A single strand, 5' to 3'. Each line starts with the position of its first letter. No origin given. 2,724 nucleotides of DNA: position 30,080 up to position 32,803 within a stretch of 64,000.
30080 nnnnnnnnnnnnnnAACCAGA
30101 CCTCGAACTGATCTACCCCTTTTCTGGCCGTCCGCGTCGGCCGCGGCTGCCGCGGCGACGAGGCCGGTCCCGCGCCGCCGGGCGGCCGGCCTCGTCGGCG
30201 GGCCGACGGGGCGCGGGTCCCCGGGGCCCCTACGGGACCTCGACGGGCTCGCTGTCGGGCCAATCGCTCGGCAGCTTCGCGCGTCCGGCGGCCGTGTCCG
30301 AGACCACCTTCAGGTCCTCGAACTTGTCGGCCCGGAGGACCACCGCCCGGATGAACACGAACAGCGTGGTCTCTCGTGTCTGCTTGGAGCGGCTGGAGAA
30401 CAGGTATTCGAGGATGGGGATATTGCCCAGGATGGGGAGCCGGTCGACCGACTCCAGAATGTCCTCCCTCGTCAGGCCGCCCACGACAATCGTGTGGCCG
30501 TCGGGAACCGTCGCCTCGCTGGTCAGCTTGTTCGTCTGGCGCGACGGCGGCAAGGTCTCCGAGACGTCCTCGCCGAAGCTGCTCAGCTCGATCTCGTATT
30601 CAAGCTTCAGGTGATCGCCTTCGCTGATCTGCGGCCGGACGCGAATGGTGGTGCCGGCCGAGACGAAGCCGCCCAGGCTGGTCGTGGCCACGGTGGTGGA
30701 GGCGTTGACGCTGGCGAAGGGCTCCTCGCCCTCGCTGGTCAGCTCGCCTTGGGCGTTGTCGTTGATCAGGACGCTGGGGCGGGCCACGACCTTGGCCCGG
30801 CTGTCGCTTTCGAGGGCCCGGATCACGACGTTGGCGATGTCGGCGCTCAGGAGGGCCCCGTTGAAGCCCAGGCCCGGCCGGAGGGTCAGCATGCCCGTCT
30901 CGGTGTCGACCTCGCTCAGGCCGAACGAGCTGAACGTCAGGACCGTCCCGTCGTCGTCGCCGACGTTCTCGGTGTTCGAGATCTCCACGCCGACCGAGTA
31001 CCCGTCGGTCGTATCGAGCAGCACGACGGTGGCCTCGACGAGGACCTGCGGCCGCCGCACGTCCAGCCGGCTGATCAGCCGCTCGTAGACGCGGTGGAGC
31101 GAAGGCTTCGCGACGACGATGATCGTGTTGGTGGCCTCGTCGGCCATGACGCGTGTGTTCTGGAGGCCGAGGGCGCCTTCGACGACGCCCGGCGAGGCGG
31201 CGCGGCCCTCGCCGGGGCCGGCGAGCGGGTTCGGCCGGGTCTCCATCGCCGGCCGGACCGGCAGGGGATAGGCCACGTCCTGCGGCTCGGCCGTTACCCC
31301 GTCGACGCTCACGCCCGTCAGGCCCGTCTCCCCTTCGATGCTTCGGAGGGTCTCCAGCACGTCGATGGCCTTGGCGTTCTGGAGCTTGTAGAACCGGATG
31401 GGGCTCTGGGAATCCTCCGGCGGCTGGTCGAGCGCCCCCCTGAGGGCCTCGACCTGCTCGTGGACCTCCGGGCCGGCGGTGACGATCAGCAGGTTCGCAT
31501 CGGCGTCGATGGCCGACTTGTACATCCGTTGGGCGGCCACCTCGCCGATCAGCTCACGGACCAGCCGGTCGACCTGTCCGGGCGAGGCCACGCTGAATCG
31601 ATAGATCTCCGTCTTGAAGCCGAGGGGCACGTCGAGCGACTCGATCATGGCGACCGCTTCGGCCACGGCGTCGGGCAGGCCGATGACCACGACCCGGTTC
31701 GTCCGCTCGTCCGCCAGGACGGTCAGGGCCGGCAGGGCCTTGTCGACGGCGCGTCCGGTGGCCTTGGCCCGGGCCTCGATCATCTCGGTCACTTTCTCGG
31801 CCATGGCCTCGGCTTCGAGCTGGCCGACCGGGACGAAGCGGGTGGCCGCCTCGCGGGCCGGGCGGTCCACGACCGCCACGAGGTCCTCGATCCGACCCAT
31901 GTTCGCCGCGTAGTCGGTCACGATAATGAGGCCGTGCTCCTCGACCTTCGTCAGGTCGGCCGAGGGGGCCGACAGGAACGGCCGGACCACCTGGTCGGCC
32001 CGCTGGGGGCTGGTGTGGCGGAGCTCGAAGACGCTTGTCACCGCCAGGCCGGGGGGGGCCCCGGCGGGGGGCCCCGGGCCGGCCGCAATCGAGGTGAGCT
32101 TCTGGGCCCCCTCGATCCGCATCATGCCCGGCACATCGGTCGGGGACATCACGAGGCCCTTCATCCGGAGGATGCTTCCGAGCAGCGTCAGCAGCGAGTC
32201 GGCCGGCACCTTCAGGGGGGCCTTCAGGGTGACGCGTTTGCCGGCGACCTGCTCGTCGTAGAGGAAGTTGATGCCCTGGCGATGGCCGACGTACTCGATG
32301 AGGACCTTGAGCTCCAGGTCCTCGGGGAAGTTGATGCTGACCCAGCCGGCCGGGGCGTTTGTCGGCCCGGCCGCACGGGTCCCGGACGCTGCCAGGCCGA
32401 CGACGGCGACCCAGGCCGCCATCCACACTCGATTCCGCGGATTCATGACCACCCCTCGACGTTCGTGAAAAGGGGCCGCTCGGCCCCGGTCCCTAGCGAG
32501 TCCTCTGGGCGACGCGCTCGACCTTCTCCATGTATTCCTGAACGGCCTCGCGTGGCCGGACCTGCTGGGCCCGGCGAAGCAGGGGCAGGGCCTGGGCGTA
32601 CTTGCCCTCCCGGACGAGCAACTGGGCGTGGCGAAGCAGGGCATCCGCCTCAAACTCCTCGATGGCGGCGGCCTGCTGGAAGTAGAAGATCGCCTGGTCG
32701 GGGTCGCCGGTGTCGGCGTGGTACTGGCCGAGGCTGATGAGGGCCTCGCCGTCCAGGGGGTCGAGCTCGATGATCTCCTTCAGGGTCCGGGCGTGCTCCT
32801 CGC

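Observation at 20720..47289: A ~27 kb co-oriented supercluster fuses a TonB-dependent receptor, a TonB2-type energiser and a complete T2SS-like apparatus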

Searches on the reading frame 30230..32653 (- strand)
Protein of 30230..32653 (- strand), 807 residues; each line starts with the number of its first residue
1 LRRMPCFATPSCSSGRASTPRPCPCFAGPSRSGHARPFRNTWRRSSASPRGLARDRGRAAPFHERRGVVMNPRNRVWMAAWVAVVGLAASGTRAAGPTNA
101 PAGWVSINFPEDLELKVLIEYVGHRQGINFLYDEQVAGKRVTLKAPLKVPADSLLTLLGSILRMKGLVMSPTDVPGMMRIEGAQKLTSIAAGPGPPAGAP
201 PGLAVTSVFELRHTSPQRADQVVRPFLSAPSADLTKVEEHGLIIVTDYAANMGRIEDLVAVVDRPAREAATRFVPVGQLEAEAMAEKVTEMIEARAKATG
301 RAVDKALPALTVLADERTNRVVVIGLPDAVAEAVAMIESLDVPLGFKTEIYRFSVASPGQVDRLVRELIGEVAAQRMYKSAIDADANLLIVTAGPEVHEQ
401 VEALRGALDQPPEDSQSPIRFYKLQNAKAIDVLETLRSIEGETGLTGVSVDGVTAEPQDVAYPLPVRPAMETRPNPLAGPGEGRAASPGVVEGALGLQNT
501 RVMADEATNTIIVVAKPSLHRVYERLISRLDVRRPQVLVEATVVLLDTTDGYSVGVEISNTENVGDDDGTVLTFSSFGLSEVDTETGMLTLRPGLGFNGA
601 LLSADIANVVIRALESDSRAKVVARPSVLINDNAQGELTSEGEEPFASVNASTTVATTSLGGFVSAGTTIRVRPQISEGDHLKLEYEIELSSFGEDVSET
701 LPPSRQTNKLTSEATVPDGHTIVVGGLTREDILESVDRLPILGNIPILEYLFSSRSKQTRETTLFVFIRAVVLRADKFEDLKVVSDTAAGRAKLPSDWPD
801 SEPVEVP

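Call 5: search_protein_families(library=pfam, proteins=[window:30230-32653:-], max_evalue=0.01)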
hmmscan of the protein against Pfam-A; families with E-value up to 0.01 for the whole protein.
window:30230-32653:- (807 aa): 3 families
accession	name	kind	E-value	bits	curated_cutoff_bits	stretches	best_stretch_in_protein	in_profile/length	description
PF03958.22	Secretin_N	-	2.7e-36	124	28.2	4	420-536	2-69/69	Bacterial type II/III secretion system short domain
PF00263.26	Secretin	-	2.5e-35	122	27.5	1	613-773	1-168/169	Bacterial type II and III secretion system protein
PF21305.2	type_II_gspD_N0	-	3.3e-07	30.5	27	1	111-172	4-64/71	GspD-like, N0 domain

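Call 8: search_protein_families(library=ncbifam, proteins=[window:30230-32446:-], max_evalue=0.001)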
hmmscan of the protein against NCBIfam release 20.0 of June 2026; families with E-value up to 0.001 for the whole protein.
window:30230-32446:- (738 aa): 8 families
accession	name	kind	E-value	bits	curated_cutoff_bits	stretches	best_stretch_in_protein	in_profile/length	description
TIGR02517.1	type_II_gspD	equivalog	7.8e-94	315.3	351.35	2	242-707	125-593/600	type II secretion system secretin GspD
TIGR02515.1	IV_pilus_PilQ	subfamily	1.1e-42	146.5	284.35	1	431-700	135-423/428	type IV pilus secretin PilQ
TIGR02516.1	type_III_yscC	equivalog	1.6e-36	125.9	238.45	1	428-704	196-461/463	type III secretion system outer membrane ring subunit SctC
TIGR02519.1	pilus_MshL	equivalog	1e-24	87.1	250.2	1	436-704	4-290/290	pilus (MSHA type) biogenesis protein MshL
NF011873.0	PRK15346.1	equivalog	1.4e-23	83.3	524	1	431-707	236-497/499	EscC/YscC/HrcC family type III secretion system outer membrane ring protein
NF010083.0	PRK13568.1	equivalog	1.4e-21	76.7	554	1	426-702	147-415/419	DNA uptake porin HofQ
NF042912.1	Amuc_1098_fam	equivalog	1.3e-14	53.3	750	1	588-704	689-796/805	Amuc_1098 family type IV pilus outer membrane protein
NF007851.2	PRK10560.1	exception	4.4e-12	45.5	598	1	431-703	144-408/412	DNA uptake porin HofQ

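Call 12: find_homologous_proteins(query=window:30230-32446:-, max_evalue=1e-20)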
Query window:30230-32446:- (738 aa): 405 proteins with E <= 1e-20 among 8000 candidates; the best 120 are listed.
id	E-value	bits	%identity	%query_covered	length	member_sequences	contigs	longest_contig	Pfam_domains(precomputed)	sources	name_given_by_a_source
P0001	0.0e+0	1588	100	100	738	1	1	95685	PF21305.3,PF03958.23,PF00263.27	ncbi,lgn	-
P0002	0.0e+0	1238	78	100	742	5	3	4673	PF21305.3,PF03958.23,PF00263.27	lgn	-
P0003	2.8e-277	940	64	96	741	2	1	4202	PF21305.3,PF03958.23,PF00263.27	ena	-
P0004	2.9e-277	940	61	99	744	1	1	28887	PF21305.3,PF03958.23,PF00263.27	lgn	-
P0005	2.1e-273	927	63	95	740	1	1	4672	PF21305.3,PF03958.23,PF00263.27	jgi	jgi:general secretion pathway protein D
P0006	2.2e-271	920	61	95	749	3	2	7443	PF21305.3,PF03958.23,PF00263.27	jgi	-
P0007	1.1e-263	895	58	100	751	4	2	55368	PF21305.3,PF03958.23,PF00263.27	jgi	-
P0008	2.3e-262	891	58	100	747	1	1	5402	PF21305.3,PF03958.23,PF00263.27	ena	-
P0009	1.3e-261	888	60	96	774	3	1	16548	PF21305.3,PF03958.23,PF00263.27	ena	-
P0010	4.2e-261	886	60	95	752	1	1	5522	PF21305.3,PF03958.23,PF00263.27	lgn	-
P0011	1.7e-259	881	58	96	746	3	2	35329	PF21305.3,PF03958.23,PF00263.27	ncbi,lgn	-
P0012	7.8e-259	879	60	95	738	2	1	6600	PF21305.3,PF03958.23,PF00263.27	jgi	jgi:type II secretion system protein D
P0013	2.8e-258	877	59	97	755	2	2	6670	PF21305.3,PF03958.23,PF00263.27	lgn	-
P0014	2.5e-257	874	56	100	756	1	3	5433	PF21305.3,PF03958.23,PF00263.27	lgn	-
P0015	5.1e-257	873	58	95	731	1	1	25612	PF21305.3,PF03958.23,PF00263.27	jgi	jgi:general secretion pathway protein D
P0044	7.7e-244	829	57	100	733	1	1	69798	PF21305.3,PF03958.23,PF00263.27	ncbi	-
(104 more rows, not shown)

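Call 14: find_related_loci(query=A1, collection=genome_contigs, flank=10000)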
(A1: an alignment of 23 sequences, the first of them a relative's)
Query A1 (738 aa) in genome_contigs; peptide patterns used: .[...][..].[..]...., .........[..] (x = any residue, [..] = any of these).
599 stretches matched a pattern (row limit reached: there are more); 564 encode a relative of the query (tblastn E <= 1e-3); the best 80 are kept; 80 distinct loci.
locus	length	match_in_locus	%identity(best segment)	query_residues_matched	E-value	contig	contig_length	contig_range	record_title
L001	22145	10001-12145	59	27-737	0e+0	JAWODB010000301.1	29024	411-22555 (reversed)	MAG: Phycisphaerae bacterium isolate BLK5-1.bin.98 k191_1749985, whole genome shotgun sequence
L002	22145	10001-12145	58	27-737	0e+0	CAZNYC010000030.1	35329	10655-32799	MAG TPA_asm: uncultured Anaerolineales bacterium isolate SRP141376_co2_324 genome assembly, contig: NODE_2658_length_353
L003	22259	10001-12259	55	1-737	0e+0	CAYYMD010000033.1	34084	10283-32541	MAG TPA_asm: uncultured Planctomycetaceae bacterium isolate SRP332253_co2_255 genome assembly, contig: NODE_1114_length_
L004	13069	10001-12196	57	18-737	0e+0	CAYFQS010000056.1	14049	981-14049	MAG TPA_asm: uncultured Planctomycetaceae bacterium isolate ERP107533_co1_187 genome assembly, contig: NODE_3890_length_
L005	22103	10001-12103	58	34-737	0e+0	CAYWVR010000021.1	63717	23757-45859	MAG TPA_asm: uncultured Anaerolineales bacterium isolate SRP141376_co2_43 genome assembly, contig: NODE_1174_length_6371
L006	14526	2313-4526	56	14-737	0e+0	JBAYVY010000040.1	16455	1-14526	MAG: Phycisphaeraceae bacterium isolate SO_2016_LW3_70 scaffold05015_LW162_2016, whole genome shotgun sequence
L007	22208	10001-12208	56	1-737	0e+0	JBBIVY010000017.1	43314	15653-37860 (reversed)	MAG: Planctomycetota bacterium isolate QH2S170213_bin_88 NODE_913_length_43314_cov_15.313900, whole genome shotgun seque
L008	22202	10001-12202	55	1-738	0e+0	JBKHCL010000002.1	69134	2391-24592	MAG: Phycisphaerae bacterium isolate D1M02_5 NODE_30_length_69134_cov_11.811520, whole genome shotgun sequence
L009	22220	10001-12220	54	4-738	0e+0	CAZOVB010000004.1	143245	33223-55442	MAG TPA_asm: uncultured Planctomycetaceae bacterium isolate SRP332253_co1_228 genome assembly, contig: NODE_68_length_14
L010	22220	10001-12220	53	12-737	0e+0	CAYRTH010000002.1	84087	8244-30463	MAG TPA_asm: uncultured Phycisphaeraceae bacterium isolate SRP072547_co1_432 genome assembly, contig: NODE_175_length_84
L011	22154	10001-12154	51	35-737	0e+0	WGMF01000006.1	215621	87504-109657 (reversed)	MAG: Phycisphaera sp. isolate RI_382 c_000000072745, whole genome shotgun sequence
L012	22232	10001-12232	48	6-737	0e+0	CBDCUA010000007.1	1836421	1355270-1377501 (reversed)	MAG: Phycisphaeraceae bacterium isolate ab2f064c-c327-4047-8da2-9c7ef337f7e9 genome assembly, contig: contig_7, whole ge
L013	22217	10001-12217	47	6-737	0e+0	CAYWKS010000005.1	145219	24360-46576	MAG TPA_asm: uncultured Planctomycetaceae bacterium isolate SRP128890_co1_185 genome assembly, contig: NODE_128_length_1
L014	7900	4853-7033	46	4-737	0e+0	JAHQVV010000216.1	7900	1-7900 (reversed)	MAG: Phycisphaeraceae bacterium isolate MAG.069 Posi_069-P69113, whole genome shotgun sequence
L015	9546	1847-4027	49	7-737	0e+0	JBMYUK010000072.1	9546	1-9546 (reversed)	MAG: Phycisphaeraceae bacterium isolate ME_XS_2211_2_bin_21 ME_XS_2211_2_bin_21_75, whole genome shotgun sequence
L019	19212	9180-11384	47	7-737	0e+0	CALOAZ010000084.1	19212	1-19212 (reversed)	MAG: uncultured Phycisphaeraceae bacterium isolate LOGT_bin.0152 genome assembly, contig: contig_113191, whole genome sh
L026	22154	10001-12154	42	36-735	4e-174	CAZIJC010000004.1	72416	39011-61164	MAG TPA_asm: uncultured Anaerolineales bacterium isolate SRP068000_co4_80 genome assembly, contig: NODE_116_length_72416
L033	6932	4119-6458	37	8-737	2e-160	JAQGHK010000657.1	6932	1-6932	MAG: Phycisphaerales bacterium isolate RYN_431 scaffold_7017352, whole genome shotgun sequence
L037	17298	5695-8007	37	36-738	1e-142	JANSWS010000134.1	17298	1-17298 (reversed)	MAG: bacterium isolate bin.5 k141_289587_length_17298_cov_8.0000, whole genome shotgun sequence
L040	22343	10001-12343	37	34-734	7e-141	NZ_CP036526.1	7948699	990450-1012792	Stieleria marina strain K23_9 chromosome, complete genome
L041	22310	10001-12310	37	24-738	9e-135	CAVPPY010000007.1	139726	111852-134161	MAG: Pirellulaceae bacterium isolate MFD09779.bin.2.80 genome assembly, contig: contig_16403, whole genome shotgun seque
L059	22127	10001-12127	40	4-737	3e-97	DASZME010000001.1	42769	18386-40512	MAG TPA_asm: Tepidisphaeraceae bacterium isolate SMAG_U5883 k141_2760541, whole genome shotgun sequence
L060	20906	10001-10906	53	432-735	7e-96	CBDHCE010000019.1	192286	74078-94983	MAG: Tepidisphaeraceae bacterium isolate 8824accf-af3d-44c8-8031-572310434529 genome assembly, contig: contig_19, whole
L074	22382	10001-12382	35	3-737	3e-143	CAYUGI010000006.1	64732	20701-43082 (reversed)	MAG TPA_asm: uncultured Pirellulaceae bacterium isolate SRP268394_co2_48 genome assembly, contig: NODE_515_length_64732_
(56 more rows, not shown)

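Call 30: search_protein_families(library=pfam, proteins=[L013:6341-8371:+, L013:8497-9804:-, L006:485-1522:-, L006:706-1899:-, L006:75-701:+], max_evalue=0.01)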
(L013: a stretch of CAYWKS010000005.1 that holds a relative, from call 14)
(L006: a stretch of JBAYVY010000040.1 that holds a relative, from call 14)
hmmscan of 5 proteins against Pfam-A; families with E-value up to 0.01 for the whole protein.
L013:6341-8371:+ (676 aa): 1 family
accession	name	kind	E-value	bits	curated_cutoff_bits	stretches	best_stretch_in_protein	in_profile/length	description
PF24709.1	DUF7670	-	0.0052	17.6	29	1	283-363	20-103/118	Domain of unknown function (DUF7670)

L013:8497-9804:- (435 aa): 2 families
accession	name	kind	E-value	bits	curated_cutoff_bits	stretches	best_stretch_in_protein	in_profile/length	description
PF00535.33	Glycos_transf_2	-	2.9e-23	83.1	23.3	1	56-221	1-167/168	Glycosyl transferase family 2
PF13641.12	Glyco_tranf_2_3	-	0.002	18.6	27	1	55-166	3-123/230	Glycosyltransferase like family 2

L006:485-1522:- (345 aa): 0 families

L006:706-1899:- (397 aa): 3 families
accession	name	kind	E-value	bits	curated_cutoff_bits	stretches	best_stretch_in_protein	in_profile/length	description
PF00535.33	Glycos_transf_2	-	5.5e-25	88.7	23.3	1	18-182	1-166/168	Glycosyl transferase family 2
PF13641.12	Glyco_tranf_2_3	-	0.00056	20.4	27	1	17-127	3-122/230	Glycosyltransferase like family 2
PF13704.12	Glyco_tranf_2_4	-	0.0049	17.8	27.5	1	25-102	2-81/98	Glycosyl transferase family 2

L006:75-701:+ (208 aa): 0 families

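Call 66: list_cluster_members(proteins=[P0001, P0241])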
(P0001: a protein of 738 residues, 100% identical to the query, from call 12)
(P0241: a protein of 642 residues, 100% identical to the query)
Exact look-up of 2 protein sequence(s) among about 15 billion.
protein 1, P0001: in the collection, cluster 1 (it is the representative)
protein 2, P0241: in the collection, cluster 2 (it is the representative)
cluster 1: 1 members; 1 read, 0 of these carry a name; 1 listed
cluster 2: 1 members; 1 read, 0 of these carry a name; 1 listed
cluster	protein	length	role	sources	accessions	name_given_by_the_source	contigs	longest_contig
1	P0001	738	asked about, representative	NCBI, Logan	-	-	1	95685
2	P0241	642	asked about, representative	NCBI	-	-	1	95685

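Call 67: find_encoding_contigs(protein=P0001, flank=10000, max_places=2)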
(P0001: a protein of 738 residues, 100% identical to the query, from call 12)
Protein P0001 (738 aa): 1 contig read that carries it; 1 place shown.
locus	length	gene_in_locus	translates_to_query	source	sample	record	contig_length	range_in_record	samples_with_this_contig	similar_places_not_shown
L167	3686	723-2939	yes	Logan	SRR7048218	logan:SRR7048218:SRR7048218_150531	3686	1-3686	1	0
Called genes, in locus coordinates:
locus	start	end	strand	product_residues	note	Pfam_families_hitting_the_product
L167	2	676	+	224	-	?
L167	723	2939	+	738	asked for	PF21305:type_II_gspD_N0 (weak), PF03958:Secretin_N, PF00263:Secretin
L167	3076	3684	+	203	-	?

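Call 75: search_protein_families(library=pfam, proteins=[L040:8042-9634:+, L040:6137-8029:+, L026:8250-9887:+, L059:7887-9530:+, L060:7191-8732:+, L041:8118-9722:+, L074:8206-9771:+, L037:3730-5229:+, L033:2039-3976:+, L019:8132-8953:+], max_evalue=0.001)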
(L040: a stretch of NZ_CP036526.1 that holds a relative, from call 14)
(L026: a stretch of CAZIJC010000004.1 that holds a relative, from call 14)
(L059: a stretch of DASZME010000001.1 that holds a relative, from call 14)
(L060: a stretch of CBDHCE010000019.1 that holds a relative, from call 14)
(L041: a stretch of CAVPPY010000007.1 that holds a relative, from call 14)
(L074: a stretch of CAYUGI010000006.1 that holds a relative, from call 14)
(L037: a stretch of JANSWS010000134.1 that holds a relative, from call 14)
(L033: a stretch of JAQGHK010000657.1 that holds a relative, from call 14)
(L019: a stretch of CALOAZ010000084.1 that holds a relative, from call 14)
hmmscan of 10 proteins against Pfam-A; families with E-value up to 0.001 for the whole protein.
L040:8042-9634:+ (530 aa): 1 family
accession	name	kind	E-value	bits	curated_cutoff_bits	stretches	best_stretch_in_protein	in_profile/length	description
PF07394.17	DUF1501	-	3.6e-37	128.9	27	1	106-467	2-339/390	Protein of unknown function (DUF1501)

L040:6137-8029:+ (630 aa): 1 family
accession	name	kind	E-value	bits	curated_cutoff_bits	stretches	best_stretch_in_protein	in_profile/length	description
PF08811.16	DUF1800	-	7.7e-72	243.2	26.1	1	64-624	2-415/419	Protein of unknown function (DUF1800)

L026:8250-9887:+ (545 aa): 5 families
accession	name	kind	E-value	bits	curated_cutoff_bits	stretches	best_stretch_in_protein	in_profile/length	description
PF07610.17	DUF1573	-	6.3e-16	58.6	26.1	1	324-411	3-90/98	Protein of unknown function (DUF1573)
PF22544.2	HYDIN_VesB_CFA65-like_Ig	-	3.7e-15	56.4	25.5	1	324-418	5-99/100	HYDIN/CFA65/VesB-like, Ig-like domain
PF07291.16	MauE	-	2.2e-11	44.6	27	1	10-124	5-124/128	Methylamine utilisation protein MauE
PF15780.11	ASH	-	4.2e-05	24.1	27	0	426-505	9-90/98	Abnormal spindle-like microcephaly-assoc'd, ASPM-SPD-2-Hydin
PF22064.2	Cep192_D2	-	0.00042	21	27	0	427-470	10-56/154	Cep192 domain 2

L059:7887-9530:+ (547 aa): 3 families
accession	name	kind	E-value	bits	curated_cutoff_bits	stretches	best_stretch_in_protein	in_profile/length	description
PF01977.22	UbiD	-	6.8e-77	257.7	23.3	1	164-382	6-206/206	3-octaprenyl-4-hydroxybenzoate carboxy-lyase Rift-related domain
PF20696.2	UbiD_C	-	1.2e-42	145.3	24.2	1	388-510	2-127/127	3-octaprenyl-4-hydroxybenzoate carboxy-lyase C-terminal domain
PF20695.2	UbiD_N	-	2.8e-19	69.4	24.3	1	37-127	1-75/78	3-octaprenyl-4-hydroxybenzoate carboxy-lyase N-terminal domain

L060:7191-8732:+ (513 aa): 2 families
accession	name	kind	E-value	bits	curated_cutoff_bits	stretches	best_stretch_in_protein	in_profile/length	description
PF03824.22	NicO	-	1.7e-07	31.3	27.7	1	281-373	6-104/287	High-affinity nickel-transport protein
PF13386.12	DsbD_2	-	5.4e-06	26.9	24.9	1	315-468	37-182/199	Cytochrome C biogenesis protein transmembrane region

L041:8118-9722:+ (534 aa): 1 family
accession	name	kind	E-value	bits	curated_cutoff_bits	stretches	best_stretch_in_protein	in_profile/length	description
PF07394.17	DUF1501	-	2.1e-31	109.9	27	1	82-434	2-339/390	Protein of unknown function (DUF1501)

L074:8206-9771:+ (521 aa): 15 families
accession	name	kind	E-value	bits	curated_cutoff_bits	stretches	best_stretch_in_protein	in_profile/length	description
PF14559.12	TPR_19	-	4.5e-19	69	25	0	224-283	3-55/68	Tetratricopeptide repeat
PF13424.12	TPR_12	-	3.7e-17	62.7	30.1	1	447-511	8-73/77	Tetratricopeptide repeat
PF07719.23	TPR_2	-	2.3e-12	46.4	27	0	444-470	3-29/34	Tetratricopeptide repeat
PF13432.12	TPR_16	-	6.1e-10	39.8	32.7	0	448-488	3-43/65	Tetratricopeptide repeat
PF12895.13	ANAPC3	-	1.4e-08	35.3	27.2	0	425-491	7-71/82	Anaphase-promoting complex, cyclosome, subunit 3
PF13428.12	TPR_14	-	5.9e-08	33.1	23.5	0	445-484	4-43/44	Tetratricopeptide repeat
PF13374.12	TPR_10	-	8.6e-08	32.4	27.5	0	219-249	9-39/42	Tetratricopeptide repeat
PF13414.12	TPR_11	-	3.6e-07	30.2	26.8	0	449-490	1-42/42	TPR repeat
PF14561.12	TPR_20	-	4e-07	30.7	25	0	237-320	6-84/90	Tetratricopeptide repeat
PF00515.34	TPR_1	-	7.5e-07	29.2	27.8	0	448-471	7-30/34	Tetratricopeptide repeat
PF13176.12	TPR_7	-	2.2e-06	27.7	27.9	0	109-133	2-26/36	Tetratricopeptide repeat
PF13181.12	TPR_8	-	3.4e-06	27.2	25.7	0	444-471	3-30/34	Tetratricopeptide repeat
PF13431.12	TPR_17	-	5.1e-06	26.8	24.4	0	104-126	11-33/34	Tetratricopeptide repeat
PF23914.1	TPR_CcmH_CycH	-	0.00016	22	42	0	81-205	25-145/158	Cytochrome c-type biogenesis protein H TPR domain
PF13371.12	TPR_9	-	0.00024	21.5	35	0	442-481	29-68/73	Tetratricopeptide repeat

L037:3730-5229:+ (499 aa): 1 family
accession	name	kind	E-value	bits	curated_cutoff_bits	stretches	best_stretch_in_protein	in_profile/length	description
PF07394.17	DUF1501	-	3.5e-29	102.6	27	1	57-406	2-337/390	Protein of unknown function (DUF1501)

L033:2039-3976:+ (645 aa): 2 families
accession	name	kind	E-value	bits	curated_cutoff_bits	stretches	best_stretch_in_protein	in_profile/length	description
PF12708.12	Pect-lyase_RHGA_epim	-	2.3e-11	44.3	27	1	233-447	2-192/213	Rhamnogalacturonase A/epimerase, pectate lyase-like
PF00295.23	Glyco_hydro_28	-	4.2e-11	42.9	22.9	1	324-528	50-242/324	Glycosyl hydrolases family 28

L019:8132-8953:+ (273 aa): 1 family
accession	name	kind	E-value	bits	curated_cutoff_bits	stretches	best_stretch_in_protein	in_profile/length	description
PF11412.14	DsbD_N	-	3.1e-14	53.5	25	1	32-144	14-115/119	Thiol:disulfide interchange protein DsbD, N-terminal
